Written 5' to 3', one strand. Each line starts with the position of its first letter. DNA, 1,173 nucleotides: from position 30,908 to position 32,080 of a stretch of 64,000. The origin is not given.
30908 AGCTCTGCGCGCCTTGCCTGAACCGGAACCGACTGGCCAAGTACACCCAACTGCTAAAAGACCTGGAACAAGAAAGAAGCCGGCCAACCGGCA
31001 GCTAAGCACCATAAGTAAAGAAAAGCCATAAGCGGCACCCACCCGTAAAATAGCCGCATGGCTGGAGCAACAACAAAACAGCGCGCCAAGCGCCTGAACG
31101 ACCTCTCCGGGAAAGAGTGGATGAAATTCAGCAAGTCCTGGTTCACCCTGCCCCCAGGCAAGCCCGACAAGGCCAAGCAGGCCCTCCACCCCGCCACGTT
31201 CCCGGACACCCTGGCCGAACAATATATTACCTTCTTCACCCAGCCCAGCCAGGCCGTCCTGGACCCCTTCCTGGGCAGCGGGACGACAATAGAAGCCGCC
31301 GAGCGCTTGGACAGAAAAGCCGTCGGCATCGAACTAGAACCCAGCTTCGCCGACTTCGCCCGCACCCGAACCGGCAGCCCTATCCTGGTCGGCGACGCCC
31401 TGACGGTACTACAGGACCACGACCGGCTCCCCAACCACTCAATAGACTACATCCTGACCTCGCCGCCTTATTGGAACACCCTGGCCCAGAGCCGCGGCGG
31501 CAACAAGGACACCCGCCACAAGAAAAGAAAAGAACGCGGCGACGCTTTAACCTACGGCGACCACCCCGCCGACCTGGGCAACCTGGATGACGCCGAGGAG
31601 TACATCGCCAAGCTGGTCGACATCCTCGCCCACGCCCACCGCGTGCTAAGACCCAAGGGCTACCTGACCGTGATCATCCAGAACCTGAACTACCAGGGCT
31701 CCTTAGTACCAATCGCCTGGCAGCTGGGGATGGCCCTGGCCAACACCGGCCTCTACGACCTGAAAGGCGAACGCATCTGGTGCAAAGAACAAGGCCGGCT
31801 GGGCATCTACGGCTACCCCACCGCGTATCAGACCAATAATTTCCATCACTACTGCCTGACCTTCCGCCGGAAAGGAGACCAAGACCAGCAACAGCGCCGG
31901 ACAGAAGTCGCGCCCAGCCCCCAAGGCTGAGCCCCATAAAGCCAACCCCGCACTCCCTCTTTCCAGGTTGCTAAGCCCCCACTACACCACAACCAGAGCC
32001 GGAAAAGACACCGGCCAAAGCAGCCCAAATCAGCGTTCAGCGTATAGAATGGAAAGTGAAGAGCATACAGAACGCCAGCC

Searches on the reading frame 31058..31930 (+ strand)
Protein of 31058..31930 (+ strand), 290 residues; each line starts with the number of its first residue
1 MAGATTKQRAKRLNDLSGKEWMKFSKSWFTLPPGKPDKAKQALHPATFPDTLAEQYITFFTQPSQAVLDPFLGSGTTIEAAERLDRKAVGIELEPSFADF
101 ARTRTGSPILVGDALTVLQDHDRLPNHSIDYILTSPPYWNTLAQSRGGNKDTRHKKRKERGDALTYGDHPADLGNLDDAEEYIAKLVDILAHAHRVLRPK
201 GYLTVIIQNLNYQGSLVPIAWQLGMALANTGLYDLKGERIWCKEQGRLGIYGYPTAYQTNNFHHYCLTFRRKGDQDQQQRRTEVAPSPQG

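Call 10: search_protein_families(library=pfam, proteins=[window:31058-31930:+], max_evalue=0.01)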
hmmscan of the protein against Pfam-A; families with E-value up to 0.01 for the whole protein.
window:31058-31930:+ (290 aa): 5 families
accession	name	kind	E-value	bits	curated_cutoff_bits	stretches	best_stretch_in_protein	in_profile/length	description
PF01555.25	N6_N4_Mtase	-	8.9e-27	94.9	26.7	2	19-101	135-219/221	DNA methylase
PF08241.18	Methyltransf_11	-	6.2e-06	27.2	21.2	0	154-204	44-94/95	Methyltransferase domain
PF01170.24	UPF0020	-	0.00052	20.2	22.3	0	42-144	6-137/197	RMKL-like, methyltransferase domain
PF13649.12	Methyltransf_25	-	0.0028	18.7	27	0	67-134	1-70/97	Methyltransferase domain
PF08242.18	Methyltransf_12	-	0.008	17.3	30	0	73-134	6-71/98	Methyltransferase domain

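Call 11: search_protein_families(library=phrogs, proteins=[window:31058-31930:+], max_evalue=0.01)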
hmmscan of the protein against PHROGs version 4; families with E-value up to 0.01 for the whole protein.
window:31058-31930:+ (290 aa): 13 families
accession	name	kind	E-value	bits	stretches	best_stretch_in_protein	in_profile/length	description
phrog_67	-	other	2.2e-34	120.6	2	25-107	267-345/743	DNA methyltransferase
phrog_498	-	other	2.5e-20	73.6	1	36-105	351-420/633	DNA methyltransferase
phrog_3008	-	other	2.4e-15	57.5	1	30-109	136-215/244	DNA methyltransferase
phrog_12517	-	unknown function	9.6e-14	52.3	2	46-140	88-190/316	-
phrog_23085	-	unknown function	2.5e-09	37.9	1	37-104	37-104/138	-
phrog_18293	-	other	5.4e-09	37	1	38-104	40-106/119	methyltransferase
phrog_6952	-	other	2.2e-08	35.2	1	43-95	113-165/181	DNA methyltransferase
phrog_18146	-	other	1.6e-07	31.6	1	45-100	50-105/452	DNA methyltransferase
phrog_8769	-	other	1.7e-07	32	1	60-114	8-62/71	methyltransferase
phrog_6025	-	other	1.7e-07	32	1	109-143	14-45/192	DNA methyltransferase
phrog_23148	-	unknown function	2e-07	32.2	1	34-105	75-146/165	-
phrog_10183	-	other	0.0014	17.9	0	51-96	103-148/889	DNA methyltransferase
phrog_16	-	DNA, RNA and nucleotide metabolism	0.0028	16.9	1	53-97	857-901/986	DNA helicase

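Call 68: find_encoding_contigs(protein=window:31058-31930:+, flank=10000, max_places=10)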
Protein window:31058-31930:+ (290 aa): no gene with exactly this product is on record in the collection.
